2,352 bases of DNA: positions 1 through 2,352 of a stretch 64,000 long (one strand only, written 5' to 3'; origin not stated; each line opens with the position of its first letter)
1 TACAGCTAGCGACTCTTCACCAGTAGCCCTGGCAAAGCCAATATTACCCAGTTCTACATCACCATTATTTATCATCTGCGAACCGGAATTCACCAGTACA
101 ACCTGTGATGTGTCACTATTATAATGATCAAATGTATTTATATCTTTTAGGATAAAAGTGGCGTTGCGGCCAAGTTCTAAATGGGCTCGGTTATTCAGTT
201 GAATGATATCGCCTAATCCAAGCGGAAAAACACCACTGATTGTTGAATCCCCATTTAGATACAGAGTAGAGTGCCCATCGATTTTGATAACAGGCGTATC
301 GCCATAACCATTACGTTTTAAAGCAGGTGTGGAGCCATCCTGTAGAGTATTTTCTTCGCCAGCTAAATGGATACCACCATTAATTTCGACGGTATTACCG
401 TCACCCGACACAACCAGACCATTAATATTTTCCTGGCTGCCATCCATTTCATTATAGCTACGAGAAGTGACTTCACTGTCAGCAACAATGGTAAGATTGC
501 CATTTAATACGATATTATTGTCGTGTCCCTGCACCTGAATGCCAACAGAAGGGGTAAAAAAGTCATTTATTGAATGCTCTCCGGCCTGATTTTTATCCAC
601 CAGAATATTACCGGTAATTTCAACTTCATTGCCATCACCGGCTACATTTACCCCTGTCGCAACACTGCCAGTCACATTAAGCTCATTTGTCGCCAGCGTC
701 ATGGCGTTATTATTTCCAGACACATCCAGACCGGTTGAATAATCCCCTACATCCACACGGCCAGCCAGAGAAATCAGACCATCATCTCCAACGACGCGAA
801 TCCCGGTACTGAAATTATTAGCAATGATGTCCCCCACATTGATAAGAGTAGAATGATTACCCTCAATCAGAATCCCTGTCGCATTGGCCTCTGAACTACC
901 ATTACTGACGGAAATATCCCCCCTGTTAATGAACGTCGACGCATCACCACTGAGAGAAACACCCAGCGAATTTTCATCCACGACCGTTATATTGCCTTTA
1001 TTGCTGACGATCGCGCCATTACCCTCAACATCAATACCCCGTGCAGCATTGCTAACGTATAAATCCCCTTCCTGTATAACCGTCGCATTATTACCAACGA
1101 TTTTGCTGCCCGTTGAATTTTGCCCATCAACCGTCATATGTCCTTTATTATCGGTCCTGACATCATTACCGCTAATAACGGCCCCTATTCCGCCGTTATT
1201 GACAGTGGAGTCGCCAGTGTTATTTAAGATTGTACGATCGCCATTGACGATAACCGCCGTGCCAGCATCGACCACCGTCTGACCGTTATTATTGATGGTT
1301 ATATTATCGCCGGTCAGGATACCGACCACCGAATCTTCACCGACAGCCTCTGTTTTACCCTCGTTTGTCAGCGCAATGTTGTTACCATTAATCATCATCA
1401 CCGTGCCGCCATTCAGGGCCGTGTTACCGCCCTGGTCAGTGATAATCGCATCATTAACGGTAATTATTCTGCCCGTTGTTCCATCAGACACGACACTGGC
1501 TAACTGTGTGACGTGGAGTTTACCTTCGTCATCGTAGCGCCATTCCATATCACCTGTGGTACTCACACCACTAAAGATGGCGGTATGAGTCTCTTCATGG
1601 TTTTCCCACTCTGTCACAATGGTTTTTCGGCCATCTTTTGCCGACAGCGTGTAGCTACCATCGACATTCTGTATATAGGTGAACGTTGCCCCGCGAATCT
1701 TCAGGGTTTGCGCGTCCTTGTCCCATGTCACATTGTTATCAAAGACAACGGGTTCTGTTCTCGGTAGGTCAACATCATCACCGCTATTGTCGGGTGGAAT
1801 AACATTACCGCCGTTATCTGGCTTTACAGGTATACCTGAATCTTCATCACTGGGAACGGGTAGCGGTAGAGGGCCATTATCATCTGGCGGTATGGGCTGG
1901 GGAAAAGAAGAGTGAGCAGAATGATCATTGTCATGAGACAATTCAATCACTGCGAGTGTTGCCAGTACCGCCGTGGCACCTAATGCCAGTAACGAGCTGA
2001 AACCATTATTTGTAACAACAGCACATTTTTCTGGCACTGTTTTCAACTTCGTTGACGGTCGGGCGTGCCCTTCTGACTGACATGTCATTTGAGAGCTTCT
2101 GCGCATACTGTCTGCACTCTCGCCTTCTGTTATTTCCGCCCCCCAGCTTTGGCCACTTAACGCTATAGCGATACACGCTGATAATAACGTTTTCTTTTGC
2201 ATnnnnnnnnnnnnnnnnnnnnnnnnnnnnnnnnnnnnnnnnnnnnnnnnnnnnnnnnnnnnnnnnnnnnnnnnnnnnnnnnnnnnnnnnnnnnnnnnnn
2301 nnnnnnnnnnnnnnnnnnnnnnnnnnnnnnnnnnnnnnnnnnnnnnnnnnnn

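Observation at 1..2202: Adhesin-like gene has an atypical N-terminus and a long AT-rich leader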

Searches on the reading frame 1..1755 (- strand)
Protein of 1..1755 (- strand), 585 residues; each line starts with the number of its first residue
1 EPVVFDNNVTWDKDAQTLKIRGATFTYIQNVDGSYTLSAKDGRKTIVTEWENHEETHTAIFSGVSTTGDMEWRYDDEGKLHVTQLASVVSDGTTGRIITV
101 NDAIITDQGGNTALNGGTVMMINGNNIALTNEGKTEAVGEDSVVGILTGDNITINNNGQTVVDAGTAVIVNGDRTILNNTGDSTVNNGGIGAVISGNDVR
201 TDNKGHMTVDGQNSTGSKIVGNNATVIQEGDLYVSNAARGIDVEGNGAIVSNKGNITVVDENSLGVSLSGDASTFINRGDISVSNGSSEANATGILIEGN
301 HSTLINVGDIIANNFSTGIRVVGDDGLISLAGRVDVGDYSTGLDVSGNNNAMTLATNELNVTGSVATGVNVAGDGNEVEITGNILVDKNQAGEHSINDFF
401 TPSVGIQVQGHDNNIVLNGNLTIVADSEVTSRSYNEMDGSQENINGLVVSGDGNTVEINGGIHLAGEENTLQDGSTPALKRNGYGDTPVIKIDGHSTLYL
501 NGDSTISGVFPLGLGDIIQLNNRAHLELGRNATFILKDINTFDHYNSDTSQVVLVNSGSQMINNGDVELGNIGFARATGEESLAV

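Call 56: predict_structure(alignment_id=A4)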
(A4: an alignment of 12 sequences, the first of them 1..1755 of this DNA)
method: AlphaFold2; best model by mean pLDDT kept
length: 585 residues; sequences in the alignment: 12
mean_pLDDT: 85.7   pTM: 0.84
mean pLDDT of the five models: 85.7, 84.7, 84.3, 83.6, 83.3
residues with pLDDT >= 90: 359; 70-90: 137; 50-70: 32; < 50: 57
segments of 3 or more residues with pLDDT < 50: 391-395, 427-440, 469-484, 543-549, 572-585
pLDDT, mean of each block of 10 residues (from residue 1): 89 90 89 89 86 88 84 89 80 79 87 91 94 93 95 95 97 97 97 98 97 97 98 98 98 98 98 98 95 98 98 97 98 94 98 91 90 97 81 50 90 96 65 39 82 97 72 44 62 95 84 72 92 81 46 80 82 37 35
secondary structure, 60 per line:
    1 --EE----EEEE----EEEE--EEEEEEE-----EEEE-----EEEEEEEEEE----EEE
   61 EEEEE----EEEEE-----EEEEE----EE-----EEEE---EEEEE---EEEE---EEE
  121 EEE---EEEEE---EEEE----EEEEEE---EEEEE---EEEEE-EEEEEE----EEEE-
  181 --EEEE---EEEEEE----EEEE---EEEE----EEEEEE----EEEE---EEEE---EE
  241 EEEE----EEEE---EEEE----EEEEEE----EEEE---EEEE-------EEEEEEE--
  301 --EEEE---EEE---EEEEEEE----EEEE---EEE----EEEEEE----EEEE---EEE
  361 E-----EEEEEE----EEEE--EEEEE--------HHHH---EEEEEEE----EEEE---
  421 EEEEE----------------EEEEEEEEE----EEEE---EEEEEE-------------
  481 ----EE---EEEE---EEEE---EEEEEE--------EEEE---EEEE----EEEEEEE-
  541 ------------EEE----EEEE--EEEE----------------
elements in order: E9-12 E17-20 E23-29 E35-38 E44-53 E58-65 E70-74 E80-84 E96-99 E103-107 E111-114 E118-123 E127-131 E135-138 E143-148 E152-156 E160-164 E166-171 E176-179 E183-186 E190-195 E200-203 E207-210 E215-220 E225-228 E232-235 E239-244 E249-252 E256-259 E264-269 E274-277 E281-284 E292-298 E303-306 E310-312 E316-322 E327-330 E334-336 E341-346 E351-354 E358-361 E367-372 E377-380 E383-387 H396-399 E403-409 E414-417 E421-425 E442-450 E455-458 E462-467 E490-493 E497-500 E504-509 E518-521 E525-528 E533-539 E553-555 E560-563 E566-569

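Call 60: fold_search(model_id=the predicted structure, library=pdb)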
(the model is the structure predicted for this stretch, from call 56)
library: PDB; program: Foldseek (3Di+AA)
matches with E <= 10: 307; with E <= 0.001: 1
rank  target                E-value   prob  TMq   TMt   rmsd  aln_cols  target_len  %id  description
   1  7koh_C                8.5e-04  0.33  0.13  0.14  18.3       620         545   13  Crystal structure of antigen 43 from Escherichia coli EDL933 (released 2022-03-09)
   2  7xz9_A                4.4e-03  0.87  0.24  0.29  14.6       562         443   11  Mutant (E236A) of the N-terminal domain of fucoidan lyase FdlA (released 2022-09-28)
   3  7koh_B                4.4e-03  0.25  0.13  0.14  18.1       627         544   10  Crystal structure of antigen 43 from Escherichia coli EDL933 (released 2022-03-09)
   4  7xze_A                5.1e-03  0.99  0.30  0.38  11.7       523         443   10  Mutant (H176A) of the N-terminal domain of fucoidan lyase FdlA (released 2022-09-28)
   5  7xzc_A                7.4e-03  0.92  0.28  0.35  14.1       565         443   12  Mutant (R240A) of the N-terminal domain of fucoidan lyase FdlA (released 2022-09-28)
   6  4kh3                  7.8e-03  0.33  0.15  0.17  19.7       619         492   13  Structure of a bacterial self-associating protein (released 2014-01-15)
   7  7koh_A                9.0e-03  0.28  0.15  0.16  17.7       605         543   13  Crystal structure of antigen 43 from Escherichia coli EDL933 (released 2022-03-09)
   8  7ko9                  9.0e-03  0.20  0.14  0.15  17.8       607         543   14  Crystal structure of antigen 43 from uropathogenic Escherichia coli UTI89 (released 2022-03-09)
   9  7xzb_A                1.1e-02  0.57  0.22  0.28  14.9       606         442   12  Mutant (Y242A) of the N-terminal domain of fucoidan lyase FdlA (released 2022-09-28)
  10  7xzd_A                1.2e-02  0.35  0.19  0.23  14.9       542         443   10  Mutant (F179A) of the N-terminal domain of fucoidan lyase FdlA (released 2022-09-28)
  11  7xzd_B                1.3e-02  0.51  0.21  0.26  16.2       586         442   11  Mutant (F179A) of the N-terminal domain of fucoidan lyase FdlA (released 2022-09-28)
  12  7xz7_A                1.3e-02  0.44  0.19  0.24  15.4       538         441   10  Mutant (D137A) of the N-terminal domain of fucoidan lyase FdlA (released 2022-09-28)
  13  7xzf_A                1.5e-02  0.97  0.31  0.39  11.2       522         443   10  Wild type of the N-terminal domain of fucoidan lyase FdlA (released 2022-09-28)
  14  7eea_B                1.5e-02  0.69  0.26  0.25  13.3       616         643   11  Cyanophage Pam1 tailspike receptor-binding domain (released 2021-10-20)
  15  7dmk_C                1.8e-02  0.12  0.13  0.11  23.3       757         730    8  PL6 alginate lyase BcAlyPL6 (released 2021-10-06)
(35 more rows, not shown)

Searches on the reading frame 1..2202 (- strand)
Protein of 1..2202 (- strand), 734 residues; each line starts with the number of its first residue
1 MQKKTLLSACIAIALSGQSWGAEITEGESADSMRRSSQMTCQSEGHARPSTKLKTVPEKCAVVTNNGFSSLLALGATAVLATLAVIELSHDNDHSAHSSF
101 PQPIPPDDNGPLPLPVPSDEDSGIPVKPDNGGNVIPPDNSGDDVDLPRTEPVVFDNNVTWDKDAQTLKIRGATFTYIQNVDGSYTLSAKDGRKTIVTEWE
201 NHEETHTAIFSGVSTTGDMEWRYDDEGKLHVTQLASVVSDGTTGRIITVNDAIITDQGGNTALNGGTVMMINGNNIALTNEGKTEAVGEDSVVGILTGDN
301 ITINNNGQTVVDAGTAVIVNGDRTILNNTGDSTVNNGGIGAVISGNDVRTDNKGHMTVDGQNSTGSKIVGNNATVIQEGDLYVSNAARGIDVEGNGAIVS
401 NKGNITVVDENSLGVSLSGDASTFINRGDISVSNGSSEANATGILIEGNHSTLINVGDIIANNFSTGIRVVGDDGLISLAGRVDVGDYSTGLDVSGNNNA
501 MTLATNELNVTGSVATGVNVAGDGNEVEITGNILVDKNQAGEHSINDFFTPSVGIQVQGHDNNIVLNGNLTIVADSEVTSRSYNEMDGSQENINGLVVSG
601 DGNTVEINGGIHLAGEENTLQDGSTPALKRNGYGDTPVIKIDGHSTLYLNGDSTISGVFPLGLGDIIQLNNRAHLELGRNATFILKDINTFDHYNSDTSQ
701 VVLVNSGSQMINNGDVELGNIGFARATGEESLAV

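Call 4: search_protein_families(library=pfam, proteins=[window:1-2202:-], max_evalue=0.01)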
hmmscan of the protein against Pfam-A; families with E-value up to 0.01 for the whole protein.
window:1-2202:- (734 aa): 1 family
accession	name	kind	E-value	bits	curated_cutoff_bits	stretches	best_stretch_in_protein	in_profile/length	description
PF25784.1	BigA_N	-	1.1e-25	90.1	24.5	1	152-232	1-80/80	BigA and YdbA N-terminal beta barrel domain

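Call 5: search_protein_families(library=ncbifam, proteins=[window:1-2202:-], max_evalue=0.01)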
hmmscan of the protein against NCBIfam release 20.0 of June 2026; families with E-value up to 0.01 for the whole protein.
window:1-2202:- (734 aa): 1 family
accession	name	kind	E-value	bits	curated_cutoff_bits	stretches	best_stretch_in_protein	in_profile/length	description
NF033178.1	auto_BigA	exception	1.9e-41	141.2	3400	4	237-499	357-610/1875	autotransporter adhesin BigA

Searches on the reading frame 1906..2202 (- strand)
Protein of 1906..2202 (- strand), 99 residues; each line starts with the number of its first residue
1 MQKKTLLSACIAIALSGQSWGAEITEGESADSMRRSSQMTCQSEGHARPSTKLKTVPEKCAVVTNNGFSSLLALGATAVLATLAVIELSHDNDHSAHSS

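Call 69: find_homologous_proteins(query=A6, max_evalue=0.01)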
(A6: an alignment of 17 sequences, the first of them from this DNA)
Query A6 (17 sequences) (99 aa, profile of the alignment): 96 proteins with E <= 0.01 among 6917 candidates.
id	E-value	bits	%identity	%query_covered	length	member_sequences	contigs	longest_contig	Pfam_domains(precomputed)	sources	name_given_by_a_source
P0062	1.4e-29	120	30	99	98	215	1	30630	-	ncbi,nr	ncbi:porin, partial [Salmonella enterica subsp. enterica serovar Kentucky]|nr:porin [Salmonella ente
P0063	2.3e-29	119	30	99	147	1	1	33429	-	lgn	-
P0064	2.5e-29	119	30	99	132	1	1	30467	-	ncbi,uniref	ncbi:hypothetical protein, partial [Salmonella enterica]|uniref:hypothetical protein n=1 Tax=Salmone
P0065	2.6e-29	119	30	99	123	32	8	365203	-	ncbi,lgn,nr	ncbi:hypothetical protein OP148_001189 [Salmonella enterica subsp. enterica]|nr:porin [Salmonella en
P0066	2.7e-29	119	30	99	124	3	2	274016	-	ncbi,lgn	ncbi:hypothetical protein AAFW58_002265 [Salmonella enterica]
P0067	2.7e-29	119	30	99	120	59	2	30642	-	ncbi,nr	ncbi:hypothetical protein IFP36_004488, partial [Salmonella enterica]|nr:hypothetical protein [Salmo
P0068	2.8e-29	119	31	86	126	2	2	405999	-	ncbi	ncbi:hypothetical protein ODX43_17235, partial [Salmonella enterica subsp. enterica serovar Enteriti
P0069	2.8e-29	119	30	99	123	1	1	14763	-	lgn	-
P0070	2.8e-29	119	30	99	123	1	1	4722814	-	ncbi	-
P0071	2.9e-29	119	30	99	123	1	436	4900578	-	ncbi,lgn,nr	ncbi:hypothetical protein JGL35_09420 [Salmonella enterica subsp. enterica serovar Derby]|nr:hypothe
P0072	3.1e-29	119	30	99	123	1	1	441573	-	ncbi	-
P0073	3.2e-29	119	31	86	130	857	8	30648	-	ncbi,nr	ncbi:hypothetical protein CBK03_004482, partial [Salmonella enterica subsp. enterica serovar Elisabe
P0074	3.2e-29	119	31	86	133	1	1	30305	-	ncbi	-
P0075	3.2e-29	119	30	99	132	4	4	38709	-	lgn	-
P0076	3.3e-29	119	31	86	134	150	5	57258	-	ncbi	ncbi:hypothetical protein, partial [Salmonella enterica]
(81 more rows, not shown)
